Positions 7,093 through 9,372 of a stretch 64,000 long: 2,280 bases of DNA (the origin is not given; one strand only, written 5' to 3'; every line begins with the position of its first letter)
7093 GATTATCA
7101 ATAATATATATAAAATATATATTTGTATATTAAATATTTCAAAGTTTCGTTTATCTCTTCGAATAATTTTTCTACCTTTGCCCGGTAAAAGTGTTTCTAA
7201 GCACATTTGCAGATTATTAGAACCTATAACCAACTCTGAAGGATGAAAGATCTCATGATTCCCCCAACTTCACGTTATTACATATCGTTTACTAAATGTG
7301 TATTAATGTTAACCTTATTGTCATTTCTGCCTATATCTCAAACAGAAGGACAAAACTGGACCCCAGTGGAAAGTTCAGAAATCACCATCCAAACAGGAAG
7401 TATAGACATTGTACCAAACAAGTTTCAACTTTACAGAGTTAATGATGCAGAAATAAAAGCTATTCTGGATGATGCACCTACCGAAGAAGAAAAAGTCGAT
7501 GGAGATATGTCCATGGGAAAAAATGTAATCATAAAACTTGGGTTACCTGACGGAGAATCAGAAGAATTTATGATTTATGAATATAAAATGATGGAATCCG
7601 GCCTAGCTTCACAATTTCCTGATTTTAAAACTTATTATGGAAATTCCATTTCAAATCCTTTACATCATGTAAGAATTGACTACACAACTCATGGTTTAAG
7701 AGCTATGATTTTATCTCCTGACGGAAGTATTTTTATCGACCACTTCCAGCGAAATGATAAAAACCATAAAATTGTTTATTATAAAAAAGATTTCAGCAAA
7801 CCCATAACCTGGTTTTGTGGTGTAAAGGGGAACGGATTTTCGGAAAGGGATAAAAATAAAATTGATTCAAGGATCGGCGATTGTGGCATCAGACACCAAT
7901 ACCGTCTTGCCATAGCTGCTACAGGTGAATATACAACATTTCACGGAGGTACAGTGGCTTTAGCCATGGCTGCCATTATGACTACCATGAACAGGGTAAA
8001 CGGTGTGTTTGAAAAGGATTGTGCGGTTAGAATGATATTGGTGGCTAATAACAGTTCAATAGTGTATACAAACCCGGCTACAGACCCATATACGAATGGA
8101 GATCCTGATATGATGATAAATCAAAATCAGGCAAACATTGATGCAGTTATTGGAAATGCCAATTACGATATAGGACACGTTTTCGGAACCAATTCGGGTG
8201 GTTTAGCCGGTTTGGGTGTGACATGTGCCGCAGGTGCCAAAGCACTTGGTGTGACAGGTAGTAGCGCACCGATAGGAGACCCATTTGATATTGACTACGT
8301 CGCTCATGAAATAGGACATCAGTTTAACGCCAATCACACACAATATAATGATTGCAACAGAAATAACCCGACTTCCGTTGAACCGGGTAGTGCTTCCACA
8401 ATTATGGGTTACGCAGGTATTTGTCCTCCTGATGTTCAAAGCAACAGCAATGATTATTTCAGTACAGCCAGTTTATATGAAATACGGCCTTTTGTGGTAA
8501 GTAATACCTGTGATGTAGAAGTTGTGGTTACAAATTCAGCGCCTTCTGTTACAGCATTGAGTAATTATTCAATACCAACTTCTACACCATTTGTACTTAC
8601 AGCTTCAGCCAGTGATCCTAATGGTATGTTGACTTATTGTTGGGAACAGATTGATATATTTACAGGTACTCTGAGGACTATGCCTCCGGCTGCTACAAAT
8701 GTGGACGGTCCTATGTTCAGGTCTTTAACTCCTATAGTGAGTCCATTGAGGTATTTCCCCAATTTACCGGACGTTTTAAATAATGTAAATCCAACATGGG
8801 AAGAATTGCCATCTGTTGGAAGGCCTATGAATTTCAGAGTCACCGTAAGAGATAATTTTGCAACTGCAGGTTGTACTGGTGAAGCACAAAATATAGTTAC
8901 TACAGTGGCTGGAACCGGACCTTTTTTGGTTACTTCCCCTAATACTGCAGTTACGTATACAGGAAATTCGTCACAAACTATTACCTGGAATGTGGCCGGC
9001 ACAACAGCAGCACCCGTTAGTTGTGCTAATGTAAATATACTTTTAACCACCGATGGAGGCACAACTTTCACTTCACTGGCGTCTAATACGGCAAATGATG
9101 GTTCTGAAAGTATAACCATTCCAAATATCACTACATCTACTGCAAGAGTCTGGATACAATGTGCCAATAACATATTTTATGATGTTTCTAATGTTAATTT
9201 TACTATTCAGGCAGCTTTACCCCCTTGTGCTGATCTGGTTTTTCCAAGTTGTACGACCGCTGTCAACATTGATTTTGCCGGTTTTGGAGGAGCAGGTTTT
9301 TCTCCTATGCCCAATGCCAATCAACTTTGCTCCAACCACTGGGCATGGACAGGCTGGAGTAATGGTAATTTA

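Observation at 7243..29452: Two tandem giant T9SS cargo genes put different metalloprotease heads on one shared ~1430-aa stalk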

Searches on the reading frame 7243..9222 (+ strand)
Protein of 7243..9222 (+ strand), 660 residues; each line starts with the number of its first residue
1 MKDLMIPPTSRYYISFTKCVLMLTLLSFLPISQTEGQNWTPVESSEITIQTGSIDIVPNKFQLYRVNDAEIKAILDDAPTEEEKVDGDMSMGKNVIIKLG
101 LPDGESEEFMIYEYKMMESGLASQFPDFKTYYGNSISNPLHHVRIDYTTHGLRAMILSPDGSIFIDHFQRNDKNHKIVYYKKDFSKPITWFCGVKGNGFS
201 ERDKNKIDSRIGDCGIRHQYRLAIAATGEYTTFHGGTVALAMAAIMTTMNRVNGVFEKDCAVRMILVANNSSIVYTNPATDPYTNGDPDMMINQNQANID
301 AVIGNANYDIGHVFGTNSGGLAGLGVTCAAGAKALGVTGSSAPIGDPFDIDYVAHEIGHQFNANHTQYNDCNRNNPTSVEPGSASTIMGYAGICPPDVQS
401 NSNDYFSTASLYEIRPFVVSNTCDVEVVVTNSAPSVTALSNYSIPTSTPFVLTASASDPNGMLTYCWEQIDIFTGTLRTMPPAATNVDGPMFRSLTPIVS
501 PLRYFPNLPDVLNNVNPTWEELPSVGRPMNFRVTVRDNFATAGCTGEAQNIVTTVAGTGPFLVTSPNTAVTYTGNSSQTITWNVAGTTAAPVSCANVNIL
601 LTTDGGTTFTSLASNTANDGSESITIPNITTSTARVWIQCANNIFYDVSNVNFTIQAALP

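Call 65: find_homologous_proteins(query=window:7243-9222:+)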
Query window:7243-9222:+ (660 aa): 7886 proteins with E <= 0.001 among 8000 candidates; the best 120 are listed.
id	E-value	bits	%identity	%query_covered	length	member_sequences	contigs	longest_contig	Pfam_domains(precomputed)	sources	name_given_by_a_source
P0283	0.0e+0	1117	89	80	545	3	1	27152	PF13582.13,PF13688.13,PF13574.13,PF13583.12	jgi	jgi:hypothetical protein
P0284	1.6e-265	901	66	93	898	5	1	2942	PF13582.13,PF00932.26,PF13688.13,PF13574.13,PF13583.12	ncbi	ncbi:MAG: reprolysin-like metallopeptidase, partial [Saprospiraceae bacterium]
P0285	4.2e-263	893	71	83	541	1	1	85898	PF13582.13,PF13688.13,PF13574.13,PF13583.12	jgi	jgi:hypothetical protein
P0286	2.0e-250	851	60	97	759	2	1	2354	PF13582.13,PF13688.13,PF13574.13,PF13583.12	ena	-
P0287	3.3e-227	774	56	97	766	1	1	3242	PF13582.13,PF00932.26,PF13688.13,PF13574.13,PF13583.12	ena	-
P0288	4.3e-216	737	54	94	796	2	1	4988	PF13582.13,PF13688.13,PF18962.8,PF13574.13,PF13583.12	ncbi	ncbi:MAG: reprolysin-like metallopeptidase [Bacteroidota bacterium]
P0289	9.1e-210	716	53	94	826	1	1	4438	PF13582.13,PF13688.13,PF18962.8,PF13574.13,PF13583.12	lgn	-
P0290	1.8e-209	715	55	94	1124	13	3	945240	PF13582.13,PF13688.13,PF13574.13,PF01483.28,PF13583.12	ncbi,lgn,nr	ncbi:MAG TPA: zinc-dependent metalloprotease family protein [Saprospiraceae bacterium]|nr:zinc-depen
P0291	1.1e-207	709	55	91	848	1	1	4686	PF13582.13,PF13688.13,PF18962.8,PF13574.13,PF13583.12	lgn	-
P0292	1.4e-207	709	52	97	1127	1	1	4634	PF13582.13,PF13688.13,PF13574.13,PF01483.28,PF13583.12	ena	-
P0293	2.1e-206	705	54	94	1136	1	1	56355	PF13582.13,PF13688.13,PF13574.13,PF13583.12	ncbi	-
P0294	4.5e-206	704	52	94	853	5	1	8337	PF13582.13,PF13688.13,PF13574.13,PF13583.12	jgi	-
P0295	4.8e-205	701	53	98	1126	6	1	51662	PF13582.13,PF13688.13,PF13574.13,PF01483.28,PF13583.12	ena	-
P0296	2.5e-204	698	53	96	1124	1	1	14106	PF13582.13,PF13688.13,PF13574.13,PF13583.12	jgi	-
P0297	1.5e-203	696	53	93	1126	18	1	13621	PF13582.13,PF13688.13,PF13574.13,PF01483.28,PF13583.12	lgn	-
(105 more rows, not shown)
